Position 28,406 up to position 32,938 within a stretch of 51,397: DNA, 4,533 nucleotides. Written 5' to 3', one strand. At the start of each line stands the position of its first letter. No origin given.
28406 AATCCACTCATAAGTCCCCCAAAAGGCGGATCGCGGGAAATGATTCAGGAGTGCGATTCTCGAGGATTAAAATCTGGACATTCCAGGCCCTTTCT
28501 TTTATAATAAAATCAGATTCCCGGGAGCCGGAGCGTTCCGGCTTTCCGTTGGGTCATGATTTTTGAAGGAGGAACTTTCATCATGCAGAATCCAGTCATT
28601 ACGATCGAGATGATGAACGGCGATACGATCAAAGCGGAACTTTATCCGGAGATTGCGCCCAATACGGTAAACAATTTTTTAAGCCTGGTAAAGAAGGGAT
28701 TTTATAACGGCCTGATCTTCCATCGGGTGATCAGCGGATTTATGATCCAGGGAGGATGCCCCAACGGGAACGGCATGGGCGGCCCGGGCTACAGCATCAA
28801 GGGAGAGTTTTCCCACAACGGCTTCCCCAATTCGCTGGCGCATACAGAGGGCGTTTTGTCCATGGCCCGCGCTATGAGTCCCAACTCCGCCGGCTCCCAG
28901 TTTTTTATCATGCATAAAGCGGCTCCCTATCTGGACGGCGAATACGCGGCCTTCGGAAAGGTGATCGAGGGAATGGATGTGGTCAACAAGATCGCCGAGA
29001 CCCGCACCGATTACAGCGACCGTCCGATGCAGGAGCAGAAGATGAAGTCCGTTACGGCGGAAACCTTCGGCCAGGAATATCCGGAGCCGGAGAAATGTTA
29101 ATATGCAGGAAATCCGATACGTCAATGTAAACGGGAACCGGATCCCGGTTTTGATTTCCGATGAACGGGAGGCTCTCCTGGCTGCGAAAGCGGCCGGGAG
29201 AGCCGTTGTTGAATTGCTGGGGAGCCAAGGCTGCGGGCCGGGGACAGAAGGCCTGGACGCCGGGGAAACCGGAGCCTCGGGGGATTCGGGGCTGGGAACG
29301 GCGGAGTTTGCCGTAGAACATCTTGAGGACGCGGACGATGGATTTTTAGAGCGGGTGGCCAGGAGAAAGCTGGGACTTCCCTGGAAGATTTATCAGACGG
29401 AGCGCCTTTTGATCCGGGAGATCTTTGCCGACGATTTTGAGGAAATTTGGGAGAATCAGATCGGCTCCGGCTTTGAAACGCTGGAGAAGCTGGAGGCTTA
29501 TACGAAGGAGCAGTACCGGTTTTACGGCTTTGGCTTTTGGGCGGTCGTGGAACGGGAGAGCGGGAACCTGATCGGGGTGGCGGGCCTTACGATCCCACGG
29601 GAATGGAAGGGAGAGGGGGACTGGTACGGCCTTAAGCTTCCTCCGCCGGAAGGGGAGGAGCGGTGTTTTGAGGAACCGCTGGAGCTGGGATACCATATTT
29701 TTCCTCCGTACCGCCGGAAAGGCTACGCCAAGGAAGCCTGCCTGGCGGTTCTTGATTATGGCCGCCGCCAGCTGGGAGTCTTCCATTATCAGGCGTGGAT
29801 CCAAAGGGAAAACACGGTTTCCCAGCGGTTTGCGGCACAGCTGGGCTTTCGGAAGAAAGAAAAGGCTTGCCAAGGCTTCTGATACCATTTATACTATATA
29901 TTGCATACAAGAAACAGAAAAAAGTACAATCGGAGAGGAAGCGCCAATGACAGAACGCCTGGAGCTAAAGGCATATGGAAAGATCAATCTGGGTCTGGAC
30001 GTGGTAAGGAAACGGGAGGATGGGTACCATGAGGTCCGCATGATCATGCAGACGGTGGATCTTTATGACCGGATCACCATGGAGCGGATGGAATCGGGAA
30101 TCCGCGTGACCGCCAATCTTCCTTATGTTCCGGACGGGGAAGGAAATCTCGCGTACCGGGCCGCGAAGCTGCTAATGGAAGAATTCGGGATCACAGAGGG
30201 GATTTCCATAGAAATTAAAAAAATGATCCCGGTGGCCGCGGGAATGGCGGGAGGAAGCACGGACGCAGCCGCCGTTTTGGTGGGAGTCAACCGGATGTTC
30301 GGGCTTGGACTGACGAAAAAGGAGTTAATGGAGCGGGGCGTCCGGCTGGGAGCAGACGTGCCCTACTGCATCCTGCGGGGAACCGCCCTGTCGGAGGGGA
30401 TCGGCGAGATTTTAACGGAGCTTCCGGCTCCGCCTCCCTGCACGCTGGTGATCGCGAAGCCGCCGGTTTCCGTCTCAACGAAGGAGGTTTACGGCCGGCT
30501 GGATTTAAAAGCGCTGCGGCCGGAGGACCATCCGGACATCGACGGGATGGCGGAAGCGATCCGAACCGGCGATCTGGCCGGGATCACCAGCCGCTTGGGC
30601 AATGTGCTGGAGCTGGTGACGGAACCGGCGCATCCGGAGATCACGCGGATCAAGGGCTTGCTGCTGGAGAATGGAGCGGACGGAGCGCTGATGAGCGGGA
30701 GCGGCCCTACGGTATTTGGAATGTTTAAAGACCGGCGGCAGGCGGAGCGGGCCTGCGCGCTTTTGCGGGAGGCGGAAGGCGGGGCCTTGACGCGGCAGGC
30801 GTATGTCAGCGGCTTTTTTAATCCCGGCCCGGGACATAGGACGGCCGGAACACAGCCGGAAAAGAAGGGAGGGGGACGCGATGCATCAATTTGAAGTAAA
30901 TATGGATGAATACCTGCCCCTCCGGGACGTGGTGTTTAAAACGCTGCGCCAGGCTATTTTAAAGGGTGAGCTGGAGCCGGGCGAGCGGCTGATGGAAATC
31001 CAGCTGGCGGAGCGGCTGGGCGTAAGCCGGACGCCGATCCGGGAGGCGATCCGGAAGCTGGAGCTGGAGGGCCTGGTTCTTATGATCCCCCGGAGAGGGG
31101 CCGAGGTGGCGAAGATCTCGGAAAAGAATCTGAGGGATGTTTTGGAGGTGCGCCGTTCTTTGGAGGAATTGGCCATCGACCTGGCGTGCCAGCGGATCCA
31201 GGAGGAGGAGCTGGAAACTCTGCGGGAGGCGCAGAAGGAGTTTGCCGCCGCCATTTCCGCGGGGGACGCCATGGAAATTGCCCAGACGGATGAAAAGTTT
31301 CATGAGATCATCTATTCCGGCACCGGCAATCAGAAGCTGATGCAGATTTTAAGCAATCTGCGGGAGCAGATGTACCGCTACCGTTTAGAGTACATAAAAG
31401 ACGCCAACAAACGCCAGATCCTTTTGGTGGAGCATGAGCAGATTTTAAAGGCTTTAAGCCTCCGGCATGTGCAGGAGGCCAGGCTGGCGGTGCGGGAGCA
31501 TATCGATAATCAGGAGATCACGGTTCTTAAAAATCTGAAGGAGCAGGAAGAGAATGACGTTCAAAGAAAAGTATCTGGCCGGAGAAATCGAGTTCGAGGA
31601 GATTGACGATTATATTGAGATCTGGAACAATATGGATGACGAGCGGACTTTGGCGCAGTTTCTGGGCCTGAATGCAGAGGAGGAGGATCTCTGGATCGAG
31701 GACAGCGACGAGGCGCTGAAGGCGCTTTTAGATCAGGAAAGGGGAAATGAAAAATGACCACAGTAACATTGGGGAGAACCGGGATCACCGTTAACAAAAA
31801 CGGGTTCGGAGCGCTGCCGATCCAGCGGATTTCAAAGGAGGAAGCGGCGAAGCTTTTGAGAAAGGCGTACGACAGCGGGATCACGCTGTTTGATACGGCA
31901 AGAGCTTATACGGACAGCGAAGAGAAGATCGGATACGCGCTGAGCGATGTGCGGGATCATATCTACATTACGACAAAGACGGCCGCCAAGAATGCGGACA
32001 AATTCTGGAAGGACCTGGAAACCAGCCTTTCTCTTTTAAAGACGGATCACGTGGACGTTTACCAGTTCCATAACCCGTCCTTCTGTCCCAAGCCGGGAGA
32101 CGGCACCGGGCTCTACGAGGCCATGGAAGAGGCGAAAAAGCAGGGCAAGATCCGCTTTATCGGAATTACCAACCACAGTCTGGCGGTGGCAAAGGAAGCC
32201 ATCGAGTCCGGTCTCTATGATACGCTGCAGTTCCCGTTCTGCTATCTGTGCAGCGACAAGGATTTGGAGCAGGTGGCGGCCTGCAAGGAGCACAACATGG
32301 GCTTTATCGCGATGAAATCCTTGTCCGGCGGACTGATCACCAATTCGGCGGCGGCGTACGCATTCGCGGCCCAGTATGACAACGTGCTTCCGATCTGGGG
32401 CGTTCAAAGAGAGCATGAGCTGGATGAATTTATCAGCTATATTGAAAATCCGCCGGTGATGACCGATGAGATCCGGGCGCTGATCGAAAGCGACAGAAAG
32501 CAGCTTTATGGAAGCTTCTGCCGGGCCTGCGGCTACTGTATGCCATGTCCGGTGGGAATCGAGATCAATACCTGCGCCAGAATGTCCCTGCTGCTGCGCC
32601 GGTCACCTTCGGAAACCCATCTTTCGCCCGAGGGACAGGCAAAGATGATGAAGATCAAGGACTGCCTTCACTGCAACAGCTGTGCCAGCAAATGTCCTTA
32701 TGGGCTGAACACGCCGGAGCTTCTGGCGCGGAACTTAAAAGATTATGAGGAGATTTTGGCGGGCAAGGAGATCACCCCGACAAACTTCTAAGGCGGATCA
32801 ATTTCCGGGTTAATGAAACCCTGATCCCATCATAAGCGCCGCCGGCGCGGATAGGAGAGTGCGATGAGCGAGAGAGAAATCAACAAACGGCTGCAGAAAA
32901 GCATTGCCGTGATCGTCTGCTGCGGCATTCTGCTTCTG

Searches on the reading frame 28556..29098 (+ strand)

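Call 29: search_protein_families(library=pfam, proteins=[window:28556-29098:+], max_evalue=0.001)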
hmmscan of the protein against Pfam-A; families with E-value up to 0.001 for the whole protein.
window:28556-29098:+ (181 aa): 1 family
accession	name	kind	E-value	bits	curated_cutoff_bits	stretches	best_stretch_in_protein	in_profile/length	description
PF00160.26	Pro_isomerase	-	5.7e-49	166.8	21.7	1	15-167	2-158/159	Cyclophilin type peptidyl-prolyl cis-trans isomerase/CLD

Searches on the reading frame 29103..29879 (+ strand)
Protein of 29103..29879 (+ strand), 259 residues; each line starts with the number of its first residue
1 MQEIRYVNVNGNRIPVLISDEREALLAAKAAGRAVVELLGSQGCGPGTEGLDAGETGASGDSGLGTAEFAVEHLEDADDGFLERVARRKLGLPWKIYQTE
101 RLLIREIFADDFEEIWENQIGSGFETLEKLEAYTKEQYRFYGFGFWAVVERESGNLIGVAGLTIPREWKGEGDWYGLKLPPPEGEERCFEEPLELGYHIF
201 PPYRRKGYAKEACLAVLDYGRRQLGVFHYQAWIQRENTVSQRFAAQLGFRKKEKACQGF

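Call 29: search_protein_families(library=pfam, proteins=[window:29103-29879:+], max_evalue=0.001)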
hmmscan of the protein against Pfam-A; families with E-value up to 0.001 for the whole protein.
window:29103-29879:+ (259 aa): 2 families
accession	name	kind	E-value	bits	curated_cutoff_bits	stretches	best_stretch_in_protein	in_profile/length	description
PF13302.13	Acetyltransf_3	-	1.1e-18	68.8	25.4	1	101-250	1-138/138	Acetyltransferase (GNAT) domain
PF00583.31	Acetyltransf_1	-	6.4e-11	43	20.7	1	129-249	18-116/116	Acetyltransferase (GNAT) family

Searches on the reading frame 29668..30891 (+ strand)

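Call 29: search_protein_families(library=pfam, proteins=[window:29668-30891:+], max_evalue=0.001)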
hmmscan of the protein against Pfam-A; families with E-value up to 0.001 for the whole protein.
window:29668-30891:+ (408 aa): 2 families
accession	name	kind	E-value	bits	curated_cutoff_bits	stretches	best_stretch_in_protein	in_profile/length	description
PF00288.32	GHMP_kinases_N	-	2.2e-18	66.7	22.3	1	160-238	1-87/87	GHMP kinases N terminal domain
PF08544.19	GHMP_kinases_C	-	4.7e-14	53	21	1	294-364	1-77/85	GHMP kinases C terminal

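Call 72: search_protein_families(library=ncbifam, proteins=[window:29668-30891:+], max_evalue=1e-10)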
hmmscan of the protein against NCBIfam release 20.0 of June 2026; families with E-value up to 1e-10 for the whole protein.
window:29668-30891:+ (408 aa): 9 families
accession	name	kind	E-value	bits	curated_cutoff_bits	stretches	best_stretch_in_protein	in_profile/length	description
TIGR00154.1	ispE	equivalog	4e-78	263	138.7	1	97-369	2-274/294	4-(cytidine 5'-diphospho)-2-C-methyl-D-erythritol kinase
NF002870.0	PRK03188.1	equivalog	1.4e-64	217.7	286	1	94-371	7-288/310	4-(cytidine 5'-diphospho)-2-C-methyl-D-erythritol kinase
NF011202.0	PRK14608.1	equivalog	9.7e-57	192.5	204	1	94-372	6-284/294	4-(cytidine 5'-diphospho)-2-C-methyl-D-erythritol kinase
NF011205.0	PRK14611.1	equivalog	4.2e-49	167.5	364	1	101-365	5-264/275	4-(cytidine 5'-diphospho)-2-C-methyl-D-erythritol kinase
NF011207.0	PRK14613.1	equivalog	2.6e-29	102.4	359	1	103-363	4-280/297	4-(cytidine 5'-diphospho)-2-C-methyl-D-erythritol kinase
NF003216.0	PRK04181.1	equivalog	4.4e-28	98.7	191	1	100-351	3-252/257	4-(cytidine 5'-diphospho)-2-C-methyl-D-erythritol kinase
NF002288.1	PRK01212.1-4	equivalog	1.1e-20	73.9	194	1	131-222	24-120/303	homoserine kinase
TIGR00191.1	thrB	equivalog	5.8e-16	58.2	168.25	1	147-365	47-276/304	homoserine kinase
NF004568.0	PRK05905.1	equivalog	5.7e-12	45.8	321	1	99-280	5-190/261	4-(cytidine 5'-diphospho)-2-C-methyl-D-erythritol kinase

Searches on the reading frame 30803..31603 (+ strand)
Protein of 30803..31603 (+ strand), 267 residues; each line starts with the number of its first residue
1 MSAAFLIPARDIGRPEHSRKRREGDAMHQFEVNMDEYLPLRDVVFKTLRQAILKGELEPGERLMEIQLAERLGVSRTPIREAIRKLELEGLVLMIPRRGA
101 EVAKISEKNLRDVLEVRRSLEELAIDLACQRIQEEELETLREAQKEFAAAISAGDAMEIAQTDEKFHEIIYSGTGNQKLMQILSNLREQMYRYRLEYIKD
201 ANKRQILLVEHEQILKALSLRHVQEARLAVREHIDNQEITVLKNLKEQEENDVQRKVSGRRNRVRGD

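Call 29: search_protein_families(library=pfam, proteins=[window:30803-31603:+], max_evalue=0.001)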
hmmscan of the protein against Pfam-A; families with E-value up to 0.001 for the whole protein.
window:30803-31603:+ (267 aa): 4 families
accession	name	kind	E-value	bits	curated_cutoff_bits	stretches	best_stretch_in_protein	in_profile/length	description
PF07729.17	FCD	-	2.6e-27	96.1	24.3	1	112-235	1-124/125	FCD domain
PF00392.27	GntR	-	1.1e-17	63.9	27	1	42-102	3-64/64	Bacterial regulatory proteins, gntR family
PF13412.12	HTH_24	-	2.4e-05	24.3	21.9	1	67-92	22-47/48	Winged helix-turn-helix DNA-binding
PF16581.11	HIGH_NTase1_ass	-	0.00025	21.5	26.7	1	73-192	73-187/205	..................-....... C-terminal region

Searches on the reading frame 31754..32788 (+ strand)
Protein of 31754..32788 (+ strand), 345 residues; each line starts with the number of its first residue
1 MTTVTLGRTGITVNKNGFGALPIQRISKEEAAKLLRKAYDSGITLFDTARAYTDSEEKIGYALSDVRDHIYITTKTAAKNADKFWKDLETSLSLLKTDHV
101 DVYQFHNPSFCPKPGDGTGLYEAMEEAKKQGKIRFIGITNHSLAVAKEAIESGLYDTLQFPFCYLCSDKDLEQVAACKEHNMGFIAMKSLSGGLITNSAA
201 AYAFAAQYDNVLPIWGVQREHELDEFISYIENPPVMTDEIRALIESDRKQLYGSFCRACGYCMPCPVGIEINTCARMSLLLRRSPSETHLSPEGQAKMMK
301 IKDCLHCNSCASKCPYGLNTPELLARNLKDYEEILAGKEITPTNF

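Call 29: search_protein_families(library=pfam, proteins=[window:31754-32788:+], max_evalue=0.001)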
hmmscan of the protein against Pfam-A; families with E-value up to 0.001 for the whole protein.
window:31754-32788:+ (345 aa): 4 families
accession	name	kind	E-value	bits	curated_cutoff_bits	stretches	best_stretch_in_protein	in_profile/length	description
PF00248.27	Aldo_ket_red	-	3.4e-35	122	24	1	20-197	8-199/291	Aldo/keto reductase family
PF13534.11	Fer4_17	-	2.9e-09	37.8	22.2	1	255-319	1-61/61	4Fe-4S dicluster domain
PF13187.11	Fer4_9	-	9.1e-05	22.9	27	1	256-317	2-50/52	4Fe-4S dicluster domain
PF13183.11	Fer4_8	-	0.00022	22.1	27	1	255-318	4-68/68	4Fe-4S dicluster domain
